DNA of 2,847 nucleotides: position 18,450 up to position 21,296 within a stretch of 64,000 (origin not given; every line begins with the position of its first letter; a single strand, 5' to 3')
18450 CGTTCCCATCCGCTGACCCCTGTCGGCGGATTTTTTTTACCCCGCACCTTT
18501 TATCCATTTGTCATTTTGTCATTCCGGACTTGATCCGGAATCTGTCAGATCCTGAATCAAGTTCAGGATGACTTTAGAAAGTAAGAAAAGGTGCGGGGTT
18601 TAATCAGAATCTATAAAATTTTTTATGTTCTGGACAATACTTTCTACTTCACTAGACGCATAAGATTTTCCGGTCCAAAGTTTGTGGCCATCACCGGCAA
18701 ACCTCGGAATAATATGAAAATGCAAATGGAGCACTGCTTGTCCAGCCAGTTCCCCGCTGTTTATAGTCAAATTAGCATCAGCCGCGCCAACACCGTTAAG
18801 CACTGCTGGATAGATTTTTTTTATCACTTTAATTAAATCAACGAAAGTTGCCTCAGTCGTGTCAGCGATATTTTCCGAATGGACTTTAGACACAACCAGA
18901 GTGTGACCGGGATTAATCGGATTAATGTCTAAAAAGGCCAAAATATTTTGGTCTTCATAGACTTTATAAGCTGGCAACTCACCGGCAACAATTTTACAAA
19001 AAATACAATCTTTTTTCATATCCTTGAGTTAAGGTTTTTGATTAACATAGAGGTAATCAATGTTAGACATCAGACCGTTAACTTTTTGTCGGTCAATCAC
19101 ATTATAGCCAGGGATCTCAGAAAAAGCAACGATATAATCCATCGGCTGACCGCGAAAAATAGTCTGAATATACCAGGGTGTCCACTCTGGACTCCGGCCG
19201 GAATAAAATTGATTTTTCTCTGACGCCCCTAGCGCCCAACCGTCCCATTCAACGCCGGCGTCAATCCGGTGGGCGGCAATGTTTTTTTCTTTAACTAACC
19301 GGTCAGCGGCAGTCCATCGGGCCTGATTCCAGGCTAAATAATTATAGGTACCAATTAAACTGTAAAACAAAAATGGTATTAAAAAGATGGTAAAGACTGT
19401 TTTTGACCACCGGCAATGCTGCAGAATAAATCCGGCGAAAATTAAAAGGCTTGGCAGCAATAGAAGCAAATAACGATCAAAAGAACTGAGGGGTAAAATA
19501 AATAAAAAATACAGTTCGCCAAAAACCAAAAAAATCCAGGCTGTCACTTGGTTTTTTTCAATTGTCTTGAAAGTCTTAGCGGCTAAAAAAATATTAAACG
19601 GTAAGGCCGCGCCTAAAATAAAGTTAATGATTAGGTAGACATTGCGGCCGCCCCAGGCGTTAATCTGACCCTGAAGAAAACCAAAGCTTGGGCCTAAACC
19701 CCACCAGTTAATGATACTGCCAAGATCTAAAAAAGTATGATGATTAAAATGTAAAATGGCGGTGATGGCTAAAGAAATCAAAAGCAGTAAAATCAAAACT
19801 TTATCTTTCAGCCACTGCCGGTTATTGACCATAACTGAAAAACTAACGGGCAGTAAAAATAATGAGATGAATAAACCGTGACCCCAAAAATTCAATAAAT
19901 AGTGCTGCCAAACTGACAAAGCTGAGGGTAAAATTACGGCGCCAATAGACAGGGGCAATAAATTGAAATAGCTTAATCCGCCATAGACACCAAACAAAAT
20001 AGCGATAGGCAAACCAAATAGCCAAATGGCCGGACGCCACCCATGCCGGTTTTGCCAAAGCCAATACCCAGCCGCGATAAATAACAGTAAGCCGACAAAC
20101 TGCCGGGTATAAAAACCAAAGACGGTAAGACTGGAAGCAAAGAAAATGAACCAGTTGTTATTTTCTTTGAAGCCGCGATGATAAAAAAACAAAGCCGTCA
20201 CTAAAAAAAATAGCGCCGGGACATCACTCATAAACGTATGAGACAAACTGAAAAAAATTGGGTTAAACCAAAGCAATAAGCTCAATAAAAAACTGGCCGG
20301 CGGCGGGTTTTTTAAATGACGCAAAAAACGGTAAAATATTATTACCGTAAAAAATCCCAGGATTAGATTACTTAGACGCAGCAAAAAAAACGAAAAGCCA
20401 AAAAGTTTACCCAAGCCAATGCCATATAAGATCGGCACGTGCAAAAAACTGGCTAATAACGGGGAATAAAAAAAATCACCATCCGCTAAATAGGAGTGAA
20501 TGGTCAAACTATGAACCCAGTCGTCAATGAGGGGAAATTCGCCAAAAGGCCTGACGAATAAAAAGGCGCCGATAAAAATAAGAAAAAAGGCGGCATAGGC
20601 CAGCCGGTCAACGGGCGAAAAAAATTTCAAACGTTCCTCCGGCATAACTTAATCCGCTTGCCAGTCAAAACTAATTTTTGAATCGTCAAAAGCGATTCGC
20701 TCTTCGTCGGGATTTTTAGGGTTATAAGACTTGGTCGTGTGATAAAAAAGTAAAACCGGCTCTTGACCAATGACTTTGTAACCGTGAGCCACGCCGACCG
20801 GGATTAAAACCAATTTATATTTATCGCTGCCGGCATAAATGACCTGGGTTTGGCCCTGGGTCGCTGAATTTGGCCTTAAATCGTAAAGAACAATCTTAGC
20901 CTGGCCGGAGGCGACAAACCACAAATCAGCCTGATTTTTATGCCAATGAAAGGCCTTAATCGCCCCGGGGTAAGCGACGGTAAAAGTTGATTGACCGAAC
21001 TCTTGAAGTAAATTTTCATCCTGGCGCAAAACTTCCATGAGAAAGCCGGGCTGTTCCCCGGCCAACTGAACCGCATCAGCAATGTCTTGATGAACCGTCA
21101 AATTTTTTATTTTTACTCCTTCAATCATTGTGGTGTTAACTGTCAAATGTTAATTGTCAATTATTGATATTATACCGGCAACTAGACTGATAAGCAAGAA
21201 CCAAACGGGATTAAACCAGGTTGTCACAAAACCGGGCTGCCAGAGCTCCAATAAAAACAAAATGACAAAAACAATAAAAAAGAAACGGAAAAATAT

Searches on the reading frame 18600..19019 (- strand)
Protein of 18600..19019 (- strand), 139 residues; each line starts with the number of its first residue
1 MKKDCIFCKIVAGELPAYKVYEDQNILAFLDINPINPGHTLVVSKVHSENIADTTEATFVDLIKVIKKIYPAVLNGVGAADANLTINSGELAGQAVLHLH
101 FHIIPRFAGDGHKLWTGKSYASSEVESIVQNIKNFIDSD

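Call 75: search_protein_families(library=pfam, proteins=[window:18600-19019:-], max_evalue=0.001)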
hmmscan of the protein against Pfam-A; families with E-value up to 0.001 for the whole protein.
window:18600-19019:- (139 aa): 2 families
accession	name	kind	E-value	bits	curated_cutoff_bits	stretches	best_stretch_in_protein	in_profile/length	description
PF01230.28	HIT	-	7.3e-24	84.7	21.5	1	13-107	2-96/98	HIT domain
PF11969.13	DcpS_C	-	5.3e-14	53.1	24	1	5-105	2-101/114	Scavenger mRNA decapping enzyme C-term binding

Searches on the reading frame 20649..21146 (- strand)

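Call 75: search_protein_families(library=pfam, proteins=[window:20649-21146:-], max_evalue=0.001)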
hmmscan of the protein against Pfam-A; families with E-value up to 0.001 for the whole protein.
window:20649-21146:- (165 aa): 4 families
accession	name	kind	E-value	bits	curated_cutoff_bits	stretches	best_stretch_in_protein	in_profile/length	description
PF00908.23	dTDP_sugar_isom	-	8.4e-18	65.1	27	1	30-163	16-153/168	dTDP-4-dehydrorhamnose 3,5-epimerase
PF14667.12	Polysacc_synt_C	-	3.3e-12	46.9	28.7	1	33-147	5-109/111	Polysaccharide biosynthesis C-terminal domain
PF07883.17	Cupin_2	-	1.5e-05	25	27.2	1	60-133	7-66/70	Cupin domain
PF00190.28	Cupin_1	-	4.1e-05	23.6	22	1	42-138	23-114/151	Cupin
